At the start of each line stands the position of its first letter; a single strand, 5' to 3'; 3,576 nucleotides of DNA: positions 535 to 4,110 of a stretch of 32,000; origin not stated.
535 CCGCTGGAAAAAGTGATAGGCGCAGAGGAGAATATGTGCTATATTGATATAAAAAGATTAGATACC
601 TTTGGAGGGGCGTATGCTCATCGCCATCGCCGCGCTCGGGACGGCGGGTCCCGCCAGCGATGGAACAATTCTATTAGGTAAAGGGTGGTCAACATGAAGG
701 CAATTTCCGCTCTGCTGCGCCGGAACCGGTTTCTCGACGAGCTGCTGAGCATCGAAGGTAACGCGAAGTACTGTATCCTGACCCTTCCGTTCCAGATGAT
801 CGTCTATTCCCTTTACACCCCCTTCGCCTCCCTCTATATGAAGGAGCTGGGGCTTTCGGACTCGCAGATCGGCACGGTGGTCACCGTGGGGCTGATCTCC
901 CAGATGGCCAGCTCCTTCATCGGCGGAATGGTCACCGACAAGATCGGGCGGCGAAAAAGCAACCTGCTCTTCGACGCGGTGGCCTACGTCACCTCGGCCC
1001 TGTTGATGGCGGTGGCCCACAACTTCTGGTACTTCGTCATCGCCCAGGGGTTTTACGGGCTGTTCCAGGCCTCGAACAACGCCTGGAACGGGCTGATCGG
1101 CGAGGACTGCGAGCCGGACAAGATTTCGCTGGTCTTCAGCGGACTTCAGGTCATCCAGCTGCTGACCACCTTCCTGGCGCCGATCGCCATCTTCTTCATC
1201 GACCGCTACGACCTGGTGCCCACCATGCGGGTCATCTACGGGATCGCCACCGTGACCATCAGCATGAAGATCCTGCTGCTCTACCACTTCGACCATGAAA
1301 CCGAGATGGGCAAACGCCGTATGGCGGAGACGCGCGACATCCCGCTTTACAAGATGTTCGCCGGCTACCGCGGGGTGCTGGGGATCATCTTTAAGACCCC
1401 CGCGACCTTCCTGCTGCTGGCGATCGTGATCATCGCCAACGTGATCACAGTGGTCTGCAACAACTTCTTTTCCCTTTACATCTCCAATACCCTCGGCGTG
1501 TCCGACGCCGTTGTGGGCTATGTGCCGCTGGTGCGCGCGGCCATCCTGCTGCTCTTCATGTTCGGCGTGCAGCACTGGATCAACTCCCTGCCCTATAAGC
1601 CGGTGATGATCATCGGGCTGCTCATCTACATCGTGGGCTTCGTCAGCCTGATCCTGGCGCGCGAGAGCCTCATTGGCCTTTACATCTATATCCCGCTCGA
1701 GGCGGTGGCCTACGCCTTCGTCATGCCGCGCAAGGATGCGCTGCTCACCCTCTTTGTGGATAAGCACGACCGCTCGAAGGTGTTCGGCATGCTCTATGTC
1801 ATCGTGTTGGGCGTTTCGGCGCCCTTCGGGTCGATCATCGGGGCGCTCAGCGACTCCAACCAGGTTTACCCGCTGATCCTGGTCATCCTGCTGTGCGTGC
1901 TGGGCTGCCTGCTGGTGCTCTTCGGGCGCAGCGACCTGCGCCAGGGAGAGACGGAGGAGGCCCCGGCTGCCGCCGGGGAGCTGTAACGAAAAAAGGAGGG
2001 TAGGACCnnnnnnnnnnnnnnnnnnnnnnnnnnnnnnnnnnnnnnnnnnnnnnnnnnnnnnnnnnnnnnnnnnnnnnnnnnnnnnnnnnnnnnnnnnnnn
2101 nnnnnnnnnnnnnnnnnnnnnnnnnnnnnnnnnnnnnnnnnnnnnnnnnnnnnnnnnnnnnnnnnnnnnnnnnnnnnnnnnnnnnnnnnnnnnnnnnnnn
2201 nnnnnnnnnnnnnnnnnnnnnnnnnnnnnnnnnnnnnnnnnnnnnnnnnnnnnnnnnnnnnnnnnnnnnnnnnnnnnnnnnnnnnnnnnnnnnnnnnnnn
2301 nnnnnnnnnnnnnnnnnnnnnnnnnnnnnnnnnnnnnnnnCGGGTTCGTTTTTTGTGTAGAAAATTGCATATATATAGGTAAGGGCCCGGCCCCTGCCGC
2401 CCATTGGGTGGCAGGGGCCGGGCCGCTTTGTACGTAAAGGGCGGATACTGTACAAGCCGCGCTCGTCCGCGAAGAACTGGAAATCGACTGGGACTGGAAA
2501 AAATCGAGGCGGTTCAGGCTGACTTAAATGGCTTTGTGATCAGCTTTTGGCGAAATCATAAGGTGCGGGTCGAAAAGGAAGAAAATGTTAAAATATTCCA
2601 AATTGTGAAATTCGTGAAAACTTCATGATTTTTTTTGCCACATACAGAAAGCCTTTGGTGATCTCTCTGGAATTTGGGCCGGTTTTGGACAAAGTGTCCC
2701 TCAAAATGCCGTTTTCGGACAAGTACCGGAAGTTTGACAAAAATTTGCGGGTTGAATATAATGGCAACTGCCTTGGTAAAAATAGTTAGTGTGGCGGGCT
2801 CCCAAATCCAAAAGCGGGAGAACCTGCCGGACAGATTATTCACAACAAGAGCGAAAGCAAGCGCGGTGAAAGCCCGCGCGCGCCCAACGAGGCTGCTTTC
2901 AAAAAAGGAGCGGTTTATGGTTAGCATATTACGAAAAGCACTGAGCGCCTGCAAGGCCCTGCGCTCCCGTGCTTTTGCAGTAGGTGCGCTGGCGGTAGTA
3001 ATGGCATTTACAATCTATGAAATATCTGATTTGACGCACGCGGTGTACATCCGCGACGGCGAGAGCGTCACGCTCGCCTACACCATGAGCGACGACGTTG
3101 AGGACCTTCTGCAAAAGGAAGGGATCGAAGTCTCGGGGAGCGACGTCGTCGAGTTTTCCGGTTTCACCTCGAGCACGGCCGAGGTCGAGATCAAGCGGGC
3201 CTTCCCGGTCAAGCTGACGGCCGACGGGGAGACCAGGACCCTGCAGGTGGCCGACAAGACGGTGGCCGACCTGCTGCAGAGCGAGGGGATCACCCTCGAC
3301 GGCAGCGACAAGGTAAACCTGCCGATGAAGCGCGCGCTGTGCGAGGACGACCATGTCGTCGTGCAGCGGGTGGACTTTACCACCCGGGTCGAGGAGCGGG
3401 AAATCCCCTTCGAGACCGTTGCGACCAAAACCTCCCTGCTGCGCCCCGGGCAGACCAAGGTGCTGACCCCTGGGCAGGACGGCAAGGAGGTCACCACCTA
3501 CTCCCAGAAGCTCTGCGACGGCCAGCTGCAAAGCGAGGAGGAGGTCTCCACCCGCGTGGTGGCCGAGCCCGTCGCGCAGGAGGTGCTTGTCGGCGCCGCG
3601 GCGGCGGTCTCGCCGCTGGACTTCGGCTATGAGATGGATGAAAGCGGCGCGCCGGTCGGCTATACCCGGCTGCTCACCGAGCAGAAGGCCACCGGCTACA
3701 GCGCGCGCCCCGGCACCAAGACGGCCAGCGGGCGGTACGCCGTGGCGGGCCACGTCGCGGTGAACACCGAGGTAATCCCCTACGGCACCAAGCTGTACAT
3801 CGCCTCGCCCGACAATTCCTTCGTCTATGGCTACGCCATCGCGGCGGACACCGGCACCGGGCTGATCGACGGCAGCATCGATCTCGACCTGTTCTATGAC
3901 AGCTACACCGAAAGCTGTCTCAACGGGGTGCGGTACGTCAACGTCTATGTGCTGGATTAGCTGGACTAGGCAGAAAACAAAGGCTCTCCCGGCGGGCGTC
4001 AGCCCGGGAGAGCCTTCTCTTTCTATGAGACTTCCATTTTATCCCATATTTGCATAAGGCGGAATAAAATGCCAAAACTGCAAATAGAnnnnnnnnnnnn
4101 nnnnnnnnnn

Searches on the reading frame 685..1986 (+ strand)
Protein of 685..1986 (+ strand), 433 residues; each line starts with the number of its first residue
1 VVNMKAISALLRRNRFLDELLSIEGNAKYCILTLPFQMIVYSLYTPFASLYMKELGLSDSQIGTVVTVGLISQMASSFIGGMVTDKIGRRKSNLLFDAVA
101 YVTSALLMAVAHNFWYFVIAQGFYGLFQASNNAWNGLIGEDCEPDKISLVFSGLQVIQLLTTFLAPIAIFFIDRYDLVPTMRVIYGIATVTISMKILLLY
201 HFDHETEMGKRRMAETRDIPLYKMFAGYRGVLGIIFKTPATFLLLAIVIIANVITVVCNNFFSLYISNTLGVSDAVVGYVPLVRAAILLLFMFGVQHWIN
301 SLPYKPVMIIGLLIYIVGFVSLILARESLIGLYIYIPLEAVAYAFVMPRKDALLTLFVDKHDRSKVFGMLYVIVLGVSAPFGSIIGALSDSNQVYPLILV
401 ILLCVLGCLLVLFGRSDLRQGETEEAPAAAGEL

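Call 50: search_protein_families(library=pfam, proteins=[window:685-1986:+], max_evalue=0.01)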
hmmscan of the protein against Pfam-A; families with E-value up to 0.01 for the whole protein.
window:685-1986:+ (433 aa): 5 families
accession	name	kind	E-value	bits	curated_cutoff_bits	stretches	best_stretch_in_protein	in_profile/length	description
PF07690.21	MFS_1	-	1.1e-28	100.7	33.4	2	37-280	8-243/347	Major Facilitator Superfamily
PF12832.13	MFS_1_like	-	3.4e-20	72.9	25.2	2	42-131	16-108/373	MFS_1 like family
PF13347.12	MFS_2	-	1e-10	41.2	27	1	35-360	8-345/427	MFS/sugar transport protein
PF00083.30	Sugar_tr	-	2.5e-06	27.1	22.3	1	43-322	29-334/452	Sugar (and other) transporter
PF01770.24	Folate_carrier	-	0.0018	17.6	27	1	46-137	24-117/412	Reduced folate carrier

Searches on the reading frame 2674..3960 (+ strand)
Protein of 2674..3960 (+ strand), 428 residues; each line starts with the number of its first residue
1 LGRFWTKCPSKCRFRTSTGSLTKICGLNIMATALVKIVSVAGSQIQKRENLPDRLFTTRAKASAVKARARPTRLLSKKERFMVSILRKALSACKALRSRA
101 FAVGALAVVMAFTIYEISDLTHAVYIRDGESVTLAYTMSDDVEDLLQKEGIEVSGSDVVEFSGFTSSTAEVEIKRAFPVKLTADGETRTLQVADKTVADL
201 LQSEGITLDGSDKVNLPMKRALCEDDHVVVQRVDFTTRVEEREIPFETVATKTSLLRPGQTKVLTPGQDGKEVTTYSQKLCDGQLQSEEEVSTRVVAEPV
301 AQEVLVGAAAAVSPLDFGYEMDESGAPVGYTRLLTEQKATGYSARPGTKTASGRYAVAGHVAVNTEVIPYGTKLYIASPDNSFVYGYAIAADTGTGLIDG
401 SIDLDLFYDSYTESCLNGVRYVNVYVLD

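Call 14: search_protein_families(library=pfam, proteins=[window:2674-3960:+])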
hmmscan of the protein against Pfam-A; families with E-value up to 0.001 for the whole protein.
window:2674-3960:+ (428 aa): 3 families
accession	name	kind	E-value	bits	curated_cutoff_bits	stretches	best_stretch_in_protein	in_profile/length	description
PF07501.17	G5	-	3.7e-16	59.6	23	1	237-308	3-74/75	G5 domain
PF03990.20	DUF348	-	1.4e-15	57.1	24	2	179-215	1-37/41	G5-linked-Ubiquitin-like domain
PF06725.17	3D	-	7.2e-11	42.6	23.8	1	361-427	3-71/72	3D domain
